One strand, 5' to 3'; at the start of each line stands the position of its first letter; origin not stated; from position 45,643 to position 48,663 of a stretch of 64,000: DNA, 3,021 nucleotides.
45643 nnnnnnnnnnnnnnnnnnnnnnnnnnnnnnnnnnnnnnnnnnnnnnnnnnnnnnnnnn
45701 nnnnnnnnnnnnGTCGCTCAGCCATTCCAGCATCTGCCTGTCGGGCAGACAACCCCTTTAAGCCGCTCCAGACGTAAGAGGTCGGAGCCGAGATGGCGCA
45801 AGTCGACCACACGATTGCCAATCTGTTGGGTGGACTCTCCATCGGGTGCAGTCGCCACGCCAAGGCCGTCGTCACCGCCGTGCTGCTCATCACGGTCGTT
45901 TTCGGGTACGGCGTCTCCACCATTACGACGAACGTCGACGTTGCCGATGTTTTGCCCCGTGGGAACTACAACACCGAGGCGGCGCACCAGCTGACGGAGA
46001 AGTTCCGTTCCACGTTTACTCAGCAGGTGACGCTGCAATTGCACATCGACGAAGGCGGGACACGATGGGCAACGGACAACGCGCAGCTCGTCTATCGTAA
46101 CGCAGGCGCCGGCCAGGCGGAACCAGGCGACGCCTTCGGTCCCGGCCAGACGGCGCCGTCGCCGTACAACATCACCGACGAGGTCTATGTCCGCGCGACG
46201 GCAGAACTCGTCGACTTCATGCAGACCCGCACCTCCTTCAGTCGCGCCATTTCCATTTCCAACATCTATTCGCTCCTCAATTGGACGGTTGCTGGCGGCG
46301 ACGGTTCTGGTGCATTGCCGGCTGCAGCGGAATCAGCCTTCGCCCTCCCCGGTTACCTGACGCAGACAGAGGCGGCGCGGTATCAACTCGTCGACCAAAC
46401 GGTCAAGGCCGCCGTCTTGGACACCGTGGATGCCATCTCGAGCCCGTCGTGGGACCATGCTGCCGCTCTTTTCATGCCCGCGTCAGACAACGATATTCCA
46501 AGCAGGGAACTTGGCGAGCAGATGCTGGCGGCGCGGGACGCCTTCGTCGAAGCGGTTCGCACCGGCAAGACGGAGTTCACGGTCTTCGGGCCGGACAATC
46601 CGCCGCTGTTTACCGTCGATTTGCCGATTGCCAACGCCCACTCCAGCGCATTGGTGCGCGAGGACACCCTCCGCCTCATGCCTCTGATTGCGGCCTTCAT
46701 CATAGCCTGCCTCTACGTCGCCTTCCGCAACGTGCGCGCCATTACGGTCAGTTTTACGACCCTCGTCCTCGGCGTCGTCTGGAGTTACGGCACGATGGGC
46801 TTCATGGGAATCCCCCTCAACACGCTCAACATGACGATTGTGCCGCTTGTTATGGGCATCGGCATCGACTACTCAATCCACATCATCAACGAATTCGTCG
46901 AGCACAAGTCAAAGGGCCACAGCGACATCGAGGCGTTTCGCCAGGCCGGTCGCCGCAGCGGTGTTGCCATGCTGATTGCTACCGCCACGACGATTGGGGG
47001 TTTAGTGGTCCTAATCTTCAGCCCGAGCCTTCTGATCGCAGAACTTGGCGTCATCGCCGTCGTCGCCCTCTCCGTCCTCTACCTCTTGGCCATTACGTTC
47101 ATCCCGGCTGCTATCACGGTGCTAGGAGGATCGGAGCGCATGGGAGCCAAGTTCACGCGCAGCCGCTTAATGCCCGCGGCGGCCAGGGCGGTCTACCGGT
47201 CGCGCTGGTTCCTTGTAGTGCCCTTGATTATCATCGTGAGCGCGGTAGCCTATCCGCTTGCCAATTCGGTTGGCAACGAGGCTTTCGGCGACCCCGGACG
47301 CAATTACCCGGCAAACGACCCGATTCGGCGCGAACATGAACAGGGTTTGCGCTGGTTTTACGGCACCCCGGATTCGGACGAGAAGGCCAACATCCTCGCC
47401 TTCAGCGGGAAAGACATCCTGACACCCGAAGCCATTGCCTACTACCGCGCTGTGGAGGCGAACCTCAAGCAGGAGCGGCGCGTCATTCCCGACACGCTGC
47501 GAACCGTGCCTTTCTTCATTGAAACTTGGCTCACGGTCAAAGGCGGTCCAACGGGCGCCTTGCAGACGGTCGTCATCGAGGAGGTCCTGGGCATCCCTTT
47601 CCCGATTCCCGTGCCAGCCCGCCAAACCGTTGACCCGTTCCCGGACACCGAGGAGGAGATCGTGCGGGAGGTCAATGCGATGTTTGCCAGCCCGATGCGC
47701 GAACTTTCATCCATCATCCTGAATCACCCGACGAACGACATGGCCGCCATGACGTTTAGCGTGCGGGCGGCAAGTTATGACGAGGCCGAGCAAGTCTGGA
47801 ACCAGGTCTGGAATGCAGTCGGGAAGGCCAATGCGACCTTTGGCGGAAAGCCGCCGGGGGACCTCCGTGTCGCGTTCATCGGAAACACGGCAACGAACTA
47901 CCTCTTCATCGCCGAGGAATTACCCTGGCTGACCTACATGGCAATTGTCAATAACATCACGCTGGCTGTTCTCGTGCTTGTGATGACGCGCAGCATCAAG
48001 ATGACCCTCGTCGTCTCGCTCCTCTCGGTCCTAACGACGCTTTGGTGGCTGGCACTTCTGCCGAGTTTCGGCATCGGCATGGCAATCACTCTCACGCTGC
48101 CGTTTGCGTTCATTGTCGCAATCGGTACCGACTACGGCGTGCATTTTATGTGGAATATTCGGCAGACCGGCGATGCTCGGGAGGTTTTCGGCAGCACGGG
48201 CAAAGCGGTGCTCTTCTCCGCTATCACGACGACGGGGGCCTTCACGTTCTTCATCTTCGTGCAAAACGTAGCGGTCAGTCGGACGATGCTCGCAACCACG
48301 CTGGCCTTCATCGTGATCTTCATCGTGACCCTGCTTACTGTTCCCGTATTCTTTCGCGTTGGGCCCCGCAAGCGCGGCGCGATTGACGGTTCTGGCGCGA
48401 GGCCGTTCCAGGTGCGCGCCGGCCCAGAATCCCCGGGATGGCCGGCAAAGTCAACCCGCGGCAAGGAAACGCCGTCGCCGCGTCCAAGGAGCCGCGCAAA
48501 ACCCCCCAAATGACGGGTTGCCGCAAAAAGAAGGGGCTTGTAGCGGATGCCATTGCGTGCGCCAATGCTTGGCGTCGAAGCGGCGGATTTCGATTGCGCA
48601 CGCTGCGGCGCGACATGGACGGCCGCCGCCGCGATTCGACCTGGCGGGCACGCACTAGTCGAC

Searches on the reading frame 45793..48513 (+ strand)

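Call 5: search_protein_families(library=pfam, proteins=[window:45793-48513:+], max_evalue=0.1)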
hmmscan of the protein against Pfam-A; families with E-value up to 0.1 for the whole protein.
window:45793-48513:+ (906 aa): 4 families
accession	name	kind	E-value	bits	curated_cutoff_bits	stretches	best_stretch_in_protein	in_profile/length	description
PF03176.21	MMPL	-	2.6e-23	82.9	20.5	2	280-450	133-308/333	MMPL family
PF12349.14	Sterol-sensing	-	2.8e-06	27.7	22.3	1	320-443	12-135/153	Sterol-sensing domain of SREBP cleavage-activation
PF02460.24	Patched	-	2.3e-05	24.6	23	1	312-441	27-154/156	Patched SSD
PF00873.25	ACR_tran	-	0.00076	17.7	28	1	301-485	342-535/1021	AcrB/AcrD/AcrF family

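Call 6: search_protein_families(library=ncbifam, proteins=[window:45793-48513:+], max_evalue=0.1)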
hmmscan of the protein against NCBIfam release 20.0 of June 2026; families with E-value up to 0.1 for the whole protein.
window:45793-48513:+ (906 aa): 7 families
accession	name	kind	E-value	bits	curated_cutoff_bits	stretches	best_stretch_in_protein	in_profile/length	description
TIGR00921.1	2A067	subfamily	8.8e-36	123.2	351.9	2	290-443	192-345/733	hydrophobe/amphiphile efflux-3 (HAE3) family transporter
TIGR00833.1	actII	subfamily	8.1e-26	90.6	874.7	2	285-488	168-378/910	MMPL family RND transporter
TIGR03480.1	HpnN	hypoth_equivalog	1.7e-23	82.5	751.85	2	300-486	279-464/862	hopanoid biosynthesis associated RND transporter like protein HpnN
NF052374.1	HopndTporHpnN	equivalog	1.1e-12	46.9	1100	1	276-474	259-454/858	hopanoid transporter HpnN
NF045600.2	BstA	equivalog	6e-10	37.7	1400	2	268-486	263-479/903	sterol transporter cytoplasmic membrane protein BstA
NF007798.0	PRK10503.1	equivalog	0.00064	17.4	1584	1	288-441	340-495/1040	MdtB/MuxB family multidrug efflux RND transporter permease subunit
NF052608.1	TrhMmycExpMmpL3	equivalog_domain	0.00098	17.5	1400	1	278-446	173-343/992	trehalose monomycolate exporter MmpL3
